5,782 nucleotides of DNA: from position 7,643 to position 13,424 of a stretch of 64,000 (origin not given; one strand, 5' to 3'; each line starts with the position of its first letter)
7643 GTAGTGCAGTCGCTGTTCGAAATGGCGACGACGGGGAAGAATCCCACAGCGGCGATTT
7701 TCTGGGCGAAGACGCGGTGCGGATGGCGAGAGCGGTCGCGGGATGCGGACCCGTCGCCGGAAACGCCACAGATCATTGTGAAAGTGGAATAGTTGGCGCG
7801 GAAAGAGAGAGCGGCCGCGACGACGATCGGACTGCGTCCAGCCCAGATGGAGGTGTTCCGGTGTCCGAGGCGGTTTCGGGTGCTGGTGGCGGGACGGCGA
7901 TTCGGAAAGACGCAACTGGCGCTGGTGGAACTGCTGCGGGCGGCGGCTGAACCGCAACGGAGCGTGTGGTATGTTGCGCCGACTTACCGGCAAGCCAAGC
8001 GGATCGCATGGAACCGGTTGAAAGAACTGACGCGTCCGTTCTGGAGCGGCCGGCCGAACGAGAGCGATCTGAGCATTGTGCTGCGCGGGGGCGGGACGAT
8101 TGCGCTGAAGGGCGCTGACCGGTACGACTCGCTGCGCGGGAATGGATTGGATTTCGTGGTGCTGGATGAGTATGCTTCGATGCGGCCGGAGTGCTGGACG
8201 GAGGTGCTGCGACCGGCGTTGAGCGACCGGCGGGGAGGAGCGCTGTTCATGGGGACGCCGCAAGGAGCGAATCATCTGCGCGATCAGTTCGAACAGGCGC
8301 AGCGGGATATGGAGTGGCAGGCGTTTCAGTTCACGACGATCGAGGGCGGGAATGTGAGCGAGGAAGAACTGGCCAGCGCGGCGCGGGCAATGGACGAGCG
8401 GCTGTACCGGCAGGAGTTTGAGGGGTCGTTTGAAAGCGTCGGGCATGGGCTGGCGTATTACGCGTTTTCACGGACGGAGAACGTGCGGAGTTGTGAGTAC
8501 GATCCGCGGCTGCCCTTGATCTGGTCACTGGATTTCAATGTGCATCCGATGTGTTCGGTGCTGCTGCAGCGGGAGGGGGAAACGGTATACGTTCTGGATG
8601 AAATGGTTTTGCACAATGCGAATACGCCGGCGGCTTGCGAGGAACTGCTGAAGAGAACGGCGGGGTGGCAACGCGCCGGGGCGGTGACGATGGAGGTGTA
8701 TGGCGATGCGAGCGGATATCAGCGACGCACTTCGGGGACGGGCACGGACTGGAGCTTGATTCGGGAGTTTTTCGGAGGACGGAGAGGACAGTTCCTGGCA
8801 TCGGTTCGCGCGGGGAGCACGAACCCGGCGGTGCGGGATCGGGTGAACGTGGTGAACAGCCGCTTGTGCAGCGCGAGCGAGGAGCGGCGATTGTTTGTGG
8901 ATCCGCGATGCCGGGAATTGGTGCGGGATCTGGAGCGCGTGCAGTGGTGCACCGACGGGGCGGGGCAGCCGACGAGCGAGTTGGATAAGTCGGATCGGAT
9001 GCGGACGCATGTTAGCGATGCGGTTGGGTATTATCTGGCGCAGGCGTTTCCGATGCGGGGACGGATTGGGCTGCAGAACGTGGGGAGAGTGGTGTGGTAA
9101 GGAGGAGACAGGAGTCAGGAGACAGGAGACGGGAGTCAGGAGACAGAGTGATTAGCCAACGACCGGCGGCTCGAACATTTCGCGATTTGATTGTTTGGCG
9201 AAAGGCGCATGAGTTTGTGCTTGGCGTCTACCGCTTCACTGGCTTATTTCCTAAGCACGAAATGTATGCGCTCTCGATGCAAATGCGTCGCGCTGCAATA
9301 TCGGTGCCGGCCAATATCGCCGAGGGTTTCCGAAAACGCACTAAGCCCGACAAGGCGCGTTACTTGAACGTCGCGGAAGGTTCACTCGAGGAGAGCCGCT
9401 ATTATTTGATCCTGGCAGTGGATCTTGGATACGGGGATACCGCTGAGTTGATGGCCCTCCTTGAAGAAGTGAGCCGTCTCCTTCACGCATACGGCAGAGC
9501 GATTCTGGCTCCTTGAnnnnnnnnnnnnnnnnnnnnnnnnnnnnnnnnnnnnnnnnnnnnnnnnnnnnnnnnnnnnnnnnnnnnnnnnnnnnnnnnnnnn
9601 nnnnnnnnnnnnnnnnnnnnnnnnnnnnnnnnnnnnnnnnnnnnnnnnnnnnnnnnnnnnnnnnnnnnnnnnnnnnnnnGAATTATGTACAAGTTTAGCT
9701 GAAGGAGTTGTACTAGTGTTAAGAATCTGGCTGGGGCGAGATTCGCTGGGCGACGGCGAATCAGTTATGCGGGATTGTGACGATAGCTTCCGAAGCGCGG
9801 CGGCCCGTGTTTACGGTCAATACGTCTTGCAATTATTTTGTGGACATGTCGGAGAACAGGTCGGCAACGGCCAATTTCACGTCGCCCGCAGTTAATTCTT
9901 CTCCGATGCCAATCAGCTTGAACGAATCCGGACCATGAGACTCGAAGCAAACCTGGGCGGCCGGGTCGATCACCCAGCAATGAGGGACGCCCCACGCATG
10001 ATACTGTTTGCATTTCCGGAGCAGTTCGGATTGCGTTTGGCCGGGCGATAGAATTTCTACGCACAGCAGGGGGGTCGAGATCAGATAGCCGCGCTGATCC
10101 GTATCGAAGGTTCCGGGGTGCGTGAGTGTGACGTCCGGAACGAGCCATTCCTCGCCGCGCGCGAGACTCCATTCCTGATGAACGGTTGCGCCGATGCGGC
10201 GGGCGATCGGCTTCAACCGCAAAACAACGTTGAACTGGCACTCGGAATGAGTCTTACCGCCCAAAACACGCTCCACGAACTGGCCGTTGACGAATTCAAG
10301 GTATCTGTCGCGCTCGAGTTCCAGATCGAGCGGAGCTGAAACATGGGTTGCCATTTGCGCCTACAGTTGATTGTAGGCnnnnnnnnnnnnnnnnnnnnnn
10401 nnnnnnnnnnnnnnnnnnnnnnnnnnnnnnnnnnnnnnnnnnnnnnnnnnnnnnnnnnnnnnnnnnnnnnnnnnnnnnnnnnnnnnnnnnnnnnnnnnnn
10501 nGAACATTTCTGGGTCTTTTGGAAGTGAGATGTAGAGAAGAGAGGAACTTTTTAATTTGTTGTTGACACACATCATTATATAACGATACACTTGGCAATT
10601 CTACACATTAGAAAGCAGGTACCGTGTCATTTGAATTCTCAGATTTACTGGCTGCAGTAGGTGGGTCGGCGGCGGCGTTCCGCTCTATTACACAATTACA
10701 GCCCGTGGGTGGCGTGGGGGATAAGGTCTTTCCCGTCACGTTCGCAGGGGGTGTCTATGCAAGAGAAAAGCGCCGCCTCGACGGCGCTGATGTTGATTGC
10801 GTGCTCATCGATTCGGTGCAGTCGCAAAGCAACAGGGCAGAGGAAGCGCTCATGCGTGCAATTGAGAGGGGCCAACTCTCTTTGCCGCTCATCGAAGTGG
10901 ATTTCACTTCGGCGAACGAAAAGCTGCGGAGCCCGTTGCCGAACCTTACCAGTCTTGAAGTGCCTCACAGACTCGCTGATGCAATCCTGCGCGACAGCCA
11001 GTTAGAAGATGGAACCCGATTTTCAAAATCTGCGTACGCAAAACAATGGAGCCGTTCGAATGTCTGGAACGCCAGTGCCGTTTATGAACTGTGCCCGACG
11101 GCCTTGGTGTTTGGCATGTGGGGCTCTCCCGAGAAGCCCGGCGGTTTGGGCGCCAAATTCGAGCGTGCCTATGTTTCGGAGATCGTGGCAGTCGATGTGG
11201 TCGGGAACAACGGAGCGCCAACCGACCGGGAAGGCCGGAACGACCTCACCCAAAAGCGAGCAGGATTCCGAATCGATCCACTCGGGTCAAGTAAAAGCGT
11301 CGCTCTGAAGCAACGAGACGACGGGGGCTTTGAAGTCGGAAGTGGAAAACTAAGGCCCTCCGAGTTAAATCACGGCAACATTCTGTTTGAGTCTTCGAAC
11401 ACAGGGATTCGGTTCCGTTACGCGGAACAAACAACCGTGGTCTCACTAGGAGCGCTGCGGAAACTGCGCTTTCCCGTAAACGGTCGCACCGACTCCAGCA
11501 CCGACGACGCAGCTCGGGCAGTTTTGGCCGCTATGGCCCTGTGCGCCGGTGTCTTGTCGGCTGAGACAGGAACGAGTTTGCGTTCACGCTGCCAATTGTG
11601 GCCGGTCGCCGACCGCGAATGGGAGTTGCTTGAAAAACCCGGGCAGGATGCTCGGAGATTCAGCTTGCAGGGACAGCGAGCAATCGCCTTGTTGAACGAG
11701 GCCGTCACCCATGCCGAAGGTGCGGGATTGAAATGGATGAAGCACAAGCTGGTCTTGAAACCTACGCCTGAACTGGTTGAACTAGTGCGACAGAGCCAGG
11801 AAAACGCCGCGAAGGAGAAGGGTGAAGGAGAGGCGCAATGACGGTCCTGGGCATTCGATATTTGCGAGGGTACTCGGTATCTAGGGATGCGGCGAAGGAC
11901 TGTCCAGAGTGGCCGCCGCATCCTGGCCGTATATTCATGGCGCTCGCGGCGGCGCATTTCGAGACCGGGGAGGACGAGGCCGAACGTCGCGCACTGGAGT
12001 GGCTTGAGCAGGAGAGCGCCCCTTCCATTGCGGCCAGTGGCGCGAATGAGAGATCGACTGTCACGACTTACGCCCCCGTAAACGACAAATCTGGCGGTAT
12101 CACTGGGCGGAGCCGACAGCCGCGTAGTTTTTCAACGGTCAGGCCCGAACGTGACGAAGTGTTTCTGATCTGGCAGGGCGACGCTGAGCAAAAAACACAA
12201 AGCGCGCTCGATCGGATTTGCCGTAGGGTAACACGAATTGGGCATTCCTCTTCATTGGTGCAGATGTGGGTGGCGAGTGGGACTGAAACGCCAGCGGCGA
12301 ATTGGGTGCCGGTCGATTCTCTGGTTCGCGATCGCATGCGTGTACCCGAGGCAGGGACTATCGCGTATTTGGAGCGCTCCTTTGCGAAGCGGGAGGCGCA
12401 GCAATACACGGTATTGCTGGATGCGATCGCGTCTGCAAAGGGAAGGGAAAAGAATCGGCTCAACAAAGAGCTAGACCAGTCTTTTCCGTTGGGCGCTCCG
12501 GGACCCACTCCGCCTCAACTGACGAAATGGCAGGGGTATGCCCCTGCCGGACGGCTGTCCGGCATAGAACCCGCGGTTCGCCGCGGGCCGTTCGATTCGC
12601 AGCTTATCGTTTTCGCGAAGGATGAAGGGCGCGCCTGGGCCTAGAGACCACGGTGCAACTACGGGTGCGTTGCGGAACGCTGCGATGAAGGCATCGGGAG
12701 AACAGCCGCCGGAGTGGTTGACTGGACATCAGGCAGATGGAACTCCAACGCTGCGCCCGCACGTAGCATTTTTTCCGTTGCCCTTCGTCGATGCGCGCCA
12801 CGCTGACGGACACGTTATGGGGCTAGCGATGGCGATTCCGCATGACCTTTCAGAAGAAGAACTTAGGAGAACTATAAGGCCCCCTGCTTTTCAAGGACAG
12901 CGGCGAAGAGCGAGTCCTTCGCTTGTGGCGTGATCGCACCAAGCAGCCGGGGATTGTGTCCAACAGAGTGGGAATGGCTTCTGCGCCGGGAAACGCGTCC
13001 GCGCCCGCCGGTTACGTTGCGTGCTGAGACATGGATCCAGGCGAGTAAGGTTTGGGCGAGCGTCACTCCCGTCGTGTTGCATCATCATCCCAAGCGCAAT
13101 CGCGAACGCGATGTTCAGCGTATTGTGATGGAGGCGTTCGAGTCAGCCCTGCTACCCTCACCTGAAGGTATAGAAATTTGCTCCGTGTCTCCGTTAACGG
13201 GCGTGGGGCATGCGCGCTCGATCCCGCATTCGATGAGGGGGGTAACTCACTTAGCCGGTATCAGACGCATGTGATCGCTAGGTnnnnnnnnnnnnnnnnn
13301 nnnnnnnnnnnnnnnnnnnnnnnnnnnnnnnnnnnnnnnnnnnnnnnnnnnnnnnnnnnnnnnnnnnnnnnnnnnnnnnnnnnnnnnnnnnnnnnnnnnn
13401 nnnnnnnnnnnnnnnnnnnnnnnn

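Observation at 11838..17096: Interference module riddled with frame changes and nonsense codons while cas7, adaptation genes and array look pristine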

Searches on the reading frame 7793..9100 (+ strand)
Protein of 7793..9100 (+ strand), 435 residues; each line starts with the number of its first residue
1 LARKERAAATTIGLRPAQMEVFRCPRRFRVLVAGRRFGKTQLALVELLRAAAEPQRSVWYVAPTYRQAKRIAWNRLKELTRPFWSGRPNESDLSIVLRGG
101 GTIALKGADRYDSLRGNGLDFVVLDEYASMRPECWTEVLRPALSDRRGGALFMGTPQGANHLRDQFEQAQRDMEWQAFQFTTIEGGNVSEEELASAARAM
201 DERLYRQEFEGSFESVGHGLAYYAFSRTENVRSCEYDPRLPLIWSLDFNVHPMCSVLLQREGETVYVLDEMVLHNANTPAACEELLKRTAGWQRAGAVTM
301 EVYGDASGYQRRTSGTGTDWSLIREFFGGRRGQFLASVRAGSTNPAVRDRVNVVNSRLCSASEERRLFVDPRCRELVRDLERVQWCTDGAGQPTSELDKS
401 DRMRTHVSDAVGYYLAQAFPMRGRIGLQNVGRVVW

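Call 40: search_protein_families(library=pfam, proteins=[window:7793-9100:+], max_evalue=0.001)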
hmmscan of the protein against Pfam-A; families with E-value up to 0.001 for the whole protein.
window:7793-9100:+ (435 aa): 1 family
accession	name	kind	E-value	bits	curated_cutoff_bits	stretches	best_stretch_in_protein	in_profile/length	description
PF03237.21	Terminase_6N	-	4.2e-12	46.6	22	1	31-219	2-204/215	Terminase large subunit, T4likevirus-type, N-terminal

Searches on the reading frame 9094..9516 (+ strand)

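Call 40: search_protein_families(library=pfam, proteins=[window:9094-9516:+], max_evalue=0.001)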
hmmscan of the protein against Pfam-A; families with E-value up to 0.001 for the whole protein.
window:9094-9516:+ (140 aa): 1 family
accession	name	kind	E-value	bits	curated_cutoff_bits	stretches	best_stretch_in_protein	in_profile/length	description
PF05635.17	23S_rRNA_IVP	-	1.9e-33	115.3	33.8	1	30-130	1-104/106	23S rRNA-intervening sequence protein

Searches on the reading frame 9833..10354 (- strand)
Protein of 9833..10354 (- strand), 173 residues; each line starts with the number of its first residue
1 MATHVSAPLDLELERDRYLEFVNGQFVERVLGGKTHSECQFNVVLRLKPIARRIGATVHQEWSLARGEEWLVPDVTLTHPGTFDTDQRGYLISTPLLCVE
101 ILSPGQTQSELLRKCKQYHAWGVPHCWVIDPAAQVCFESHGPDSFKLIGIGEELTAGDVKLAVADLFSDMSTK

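Call 40: search_protein_families(library=pfam, proteins=[window:9833-10354:-], max_evalue=0.001)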
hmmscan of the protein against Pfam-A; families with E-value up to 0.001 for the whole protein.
window:9833-10354:- (173 aa): 1 family
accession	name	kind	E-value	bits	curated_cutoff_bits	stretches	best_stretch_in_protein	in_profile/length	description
PF05685.18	Uma2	-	8.3e-16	58.4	27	1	10-134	6-134/172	Putative restriction endonuclease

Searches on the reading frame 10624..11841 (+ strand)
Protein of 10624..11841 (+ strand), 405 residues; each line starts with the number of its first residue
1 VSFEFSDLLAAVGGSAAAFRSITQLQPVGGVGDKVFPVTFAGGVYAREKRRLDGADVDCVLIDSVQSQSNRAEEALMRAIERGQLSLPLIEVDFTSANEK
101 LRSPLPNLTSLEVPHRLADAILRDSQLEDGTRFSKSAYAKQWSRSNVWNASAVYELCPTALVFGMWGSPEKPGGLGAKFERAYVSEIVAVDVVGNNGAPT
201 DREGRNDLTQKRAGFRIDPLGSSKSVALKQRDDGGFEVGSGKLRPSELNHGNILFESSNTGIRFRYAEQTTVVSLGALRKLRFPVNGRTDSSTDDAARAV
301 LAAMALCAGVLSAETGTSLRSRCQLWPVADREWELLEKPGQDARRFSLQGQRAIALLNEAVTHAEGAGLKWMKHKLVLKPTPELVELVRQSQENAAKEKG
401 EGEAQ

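Call 5: search_protein_families(library=ncbifam, proteins=[window:10624-11841:+], max_evalue=0.01)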
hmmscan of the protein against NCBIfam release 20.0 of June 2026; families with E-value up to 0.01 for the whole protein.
window:10624-11841:+ (405 aa): 1 family
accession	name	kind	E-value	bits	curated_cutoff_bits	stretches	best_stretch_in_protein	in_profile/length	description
TIGR02570.1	cas7_GSU0053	equivalog_domain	4.1e-19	69.1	38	1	23-193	7-172/178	type I-G CRISPR-associated RAMP protein Csb1/Cas7g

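Call 6: search_protein_families(library=pfam, proteins=[window:10624-11841:+], max_evalue=0.01)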
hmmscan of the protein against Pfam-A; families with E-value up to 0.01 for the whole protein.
window:10624-11841:+ (405 aa): 1 family
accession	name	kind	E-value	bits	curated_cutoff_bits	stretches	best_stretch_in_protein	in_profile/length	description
PF09617.15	Cas_GSU0053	-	2.2e-47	161.6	25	1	23-192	5-166/168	CRISPR-associated protein GSU0053 (Cas_GSU0053)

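Call 7: find_encoding_contigs(protein=window:10624-11841:+, flank=10000, max_places=10)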
Protein window:10624-11841:+ (405 aa): 1 contig read that carries it; 1 place shown.
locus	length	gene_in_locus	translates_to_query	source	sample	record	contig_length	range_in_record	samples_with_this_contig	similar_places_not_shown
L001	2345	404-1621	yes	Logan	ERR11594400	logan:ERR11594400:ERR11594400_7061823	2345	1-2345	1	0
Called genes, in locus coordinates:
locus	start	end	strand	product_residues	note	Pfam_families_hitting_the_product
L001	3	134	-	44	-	?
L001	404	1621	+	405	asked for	PF09617:Cas_GSU0053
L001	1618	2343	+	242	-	?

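Call 8: find_related_loci(query=window:10624-11841:+, collection=genome_contigs, flank=10000)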
Query window:10624-11841:+ (405 aa) in genome_contigs; peptide patterns used: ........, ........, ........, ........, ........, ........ (x = any residue, [..] = any of these).
69 stretches matched a pattern; 2 encode a relative of the query (tblastn E <= 1e-3); 2 distinct loci.
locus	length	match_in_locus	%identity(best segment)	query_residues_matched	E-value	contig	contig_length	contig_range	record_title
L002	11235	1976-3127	62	8-403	3e-159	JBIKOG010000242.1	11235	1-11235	MAG: Bryobacteraceae bacterium isolate ME2014-11-02_3300042937_group5_bin127 Rohwer_bin4_scaffold_3509_c1, whole genome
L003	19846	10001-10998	62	1-405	3e-73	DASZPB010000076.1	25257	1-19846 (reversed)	MAG TPA_asm: Bryobacteraceae bacterium isolate SMAG_U5960 k141_548849, whole genome shotgun sequence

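Call 30: list_cluster_members(proteins=[window:10624-11841:+, window:17096-17386:+, window:22409-24169:-, window:31668-33539:-, window:50358-53873:+, window:53863-56028:+, window:24399-25586:-, window:28082-28861:-])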
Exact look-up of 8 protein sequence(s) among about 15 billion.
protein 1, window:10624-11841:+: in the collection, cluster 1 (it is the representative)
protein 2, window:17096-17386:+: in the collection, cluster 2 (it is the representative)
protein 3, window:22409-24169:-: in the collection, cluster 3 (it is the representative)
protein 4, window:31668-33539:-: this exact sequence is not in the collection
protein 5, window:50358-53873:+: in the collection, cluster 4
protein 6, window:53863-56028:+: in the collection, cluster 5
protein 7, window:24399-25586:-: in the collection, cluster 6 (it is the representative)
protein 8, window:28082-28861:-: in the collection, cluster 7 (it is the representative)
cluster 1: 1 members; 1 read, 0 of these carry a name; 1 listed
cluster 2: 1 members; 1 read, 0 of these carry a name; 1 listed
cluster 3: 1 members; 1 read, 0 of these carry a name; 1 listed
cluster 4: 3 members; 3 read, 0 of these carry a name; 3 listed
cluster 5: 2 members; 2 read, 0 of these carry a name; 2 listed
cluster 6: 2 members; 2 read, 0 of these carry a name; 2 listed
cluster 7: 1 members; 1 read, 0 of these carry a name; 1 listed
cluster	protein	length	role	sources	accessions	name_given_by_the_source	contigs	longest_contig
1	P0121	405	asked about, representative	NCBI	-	-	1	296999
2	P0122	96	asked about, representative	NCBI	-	-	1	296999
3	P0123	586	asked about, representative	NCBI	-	-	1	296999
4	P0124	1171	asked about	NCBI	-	-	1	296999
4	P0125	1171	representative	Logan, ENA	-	-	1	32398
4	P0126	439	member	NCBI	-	-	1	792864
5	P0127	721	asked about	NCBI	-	-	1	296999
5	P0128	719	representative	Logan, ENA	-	-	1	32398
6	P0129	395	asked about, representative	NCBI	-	-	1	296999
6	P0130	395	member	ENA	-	-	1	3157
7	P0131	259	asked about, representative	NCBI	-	-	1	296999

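Call 50: find_encoding_contigs(protein=P0125, flank=10000, max_places=5)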
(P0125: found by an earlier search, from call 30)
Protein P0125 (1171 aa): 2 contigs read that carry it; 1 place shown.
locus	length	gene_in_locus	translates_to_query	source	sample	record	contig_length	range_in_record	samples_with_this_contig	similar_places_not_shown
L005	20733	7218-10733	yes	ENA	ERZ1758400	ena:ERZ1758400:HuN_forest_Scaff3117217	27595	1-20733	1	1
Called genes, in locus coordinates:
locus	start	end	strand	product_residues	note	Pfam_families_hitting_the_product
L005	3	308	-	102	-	?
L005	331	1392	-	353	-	PF01058:Oxidored_q6, PF14720:NiFe_hyd_SSU_C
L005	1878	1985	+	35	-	PF21833:DUF6893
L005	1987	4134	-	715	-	PF19773:DUF6259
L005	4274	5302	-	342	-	PF00356:LacI, PF00532:Peripla_BP_1, PF13407:Peripla_BP_4, PF13377:Peripla_BP_3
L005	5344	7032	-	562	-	PF00474:SSF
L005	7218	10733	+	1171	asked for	PF13620:CarboxypepD_reg, PF17210:SdrD_B (weak), PF25183:OMP_b-brl_4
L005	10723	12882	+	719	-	PF02449:Glyco_hydro_42, PF08532:Glyco_hydro_42M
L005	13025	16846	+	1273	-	PF12704:MacB_PCD, PF02687:FtsX, PF12704:MacB_PCD, PF02687:FtsX, PF07228:SpoIIE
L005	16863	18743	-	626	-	PF13181:TPR_8 (faint), PF07719:TPR_2 (faint)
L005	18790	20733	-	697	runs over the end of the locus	-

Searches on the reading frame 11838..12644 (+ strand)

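Call 5: search_protein_families(library=ncbifam, proteins=[window:11838-12644:+], max_evalue=0.01)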
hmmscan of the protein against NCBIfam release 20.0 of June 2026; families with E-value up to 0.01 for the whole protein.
window:11838-12644:+ (268 aa): 1 family
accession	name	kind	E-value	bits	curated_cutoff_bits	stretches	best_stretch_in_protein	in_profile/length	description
TIGR02165.1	cas5_6_GSU0054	equivalog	3.7e-43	148.4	45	1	1-231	1-219/492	type I-G CRISPR-associated protein Csb2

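Call 6: search_protein_families(library=pfam, proteins=[window:11838-12644:+], max_evalue=0.01)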
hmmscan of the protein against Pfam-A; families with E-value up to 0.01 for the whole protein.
window:11838-12644:+ (268 aa): 1 family
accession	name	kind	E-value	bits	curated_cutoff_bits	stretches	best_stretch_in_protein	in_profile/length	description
PF09609.15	Cas_GSU0054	-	5.4e-09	35.8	21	1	17-182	29-225/552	CRISPR-associated protein, GSU0054 family (Cas_GSU0054)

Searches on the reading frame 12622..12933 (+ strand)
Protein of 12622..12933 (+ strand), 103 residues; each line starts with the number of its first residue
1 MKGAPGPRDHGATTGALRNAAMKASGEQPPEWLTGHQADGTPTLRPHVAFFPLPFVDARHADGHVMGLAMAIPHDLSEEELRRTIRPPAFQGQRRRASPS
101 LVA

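Call 5: search_protein_families(library=ncbifam, proteins=[window:12622-12933:+], max_evalue=0.01)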
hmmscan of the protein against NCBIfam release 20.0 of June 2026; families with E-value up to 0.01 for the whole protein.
window:12622-12933:+ (103 aa): 1 family
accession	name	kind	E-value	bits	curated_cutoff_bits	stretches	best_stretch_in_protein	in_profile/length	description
TIGR02165.1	cas5_6_GSU0054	equivalog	3.8e-13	49.4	45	1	8-86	256-340/492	type I-G CRISPR-associated protein Csb2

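Call 6: search_protein_families(library=pfam, proteins=[window:12622-12933:+], max_evalue=0.01)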
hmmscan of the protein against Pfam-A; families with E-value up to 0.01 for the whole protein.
window:12622-12933:+ (103 aa): 1 family
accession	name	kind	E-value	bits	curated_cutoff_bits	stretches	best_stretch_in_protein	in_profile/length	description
PF09609.15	Cas_GSU0054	-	0.00046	19.5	21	1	11-78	289-365/552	CRISPR-associated protein, GSU0054 family (Cas_GSU0054)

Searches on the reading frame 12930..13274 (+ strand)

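Call 5: search_protein_families(library=ncbifam, proteins=[window:12930-13274:+], max_evalue=0.01)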
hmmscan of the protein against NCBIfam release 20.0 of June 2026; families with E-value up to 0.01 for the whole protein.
window:12930-13274:+ (114 aa): 1 family
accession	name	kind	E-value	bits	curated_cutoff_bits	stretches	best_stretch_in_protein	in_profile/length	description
TIGR02165.1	cas5_6_GSU0054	equivalog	4.5e-09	36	45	1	18-96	358-448/492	type I-G CRISPR-associated protein Csb2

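Call 6: search_protein_families(library=pfam, proteins=[window:12930-13274:+], max_evalue=0.01)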
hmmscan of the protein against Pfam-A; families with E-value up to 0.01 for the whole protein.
window:12930-13274:+ (114 aa): 0 families
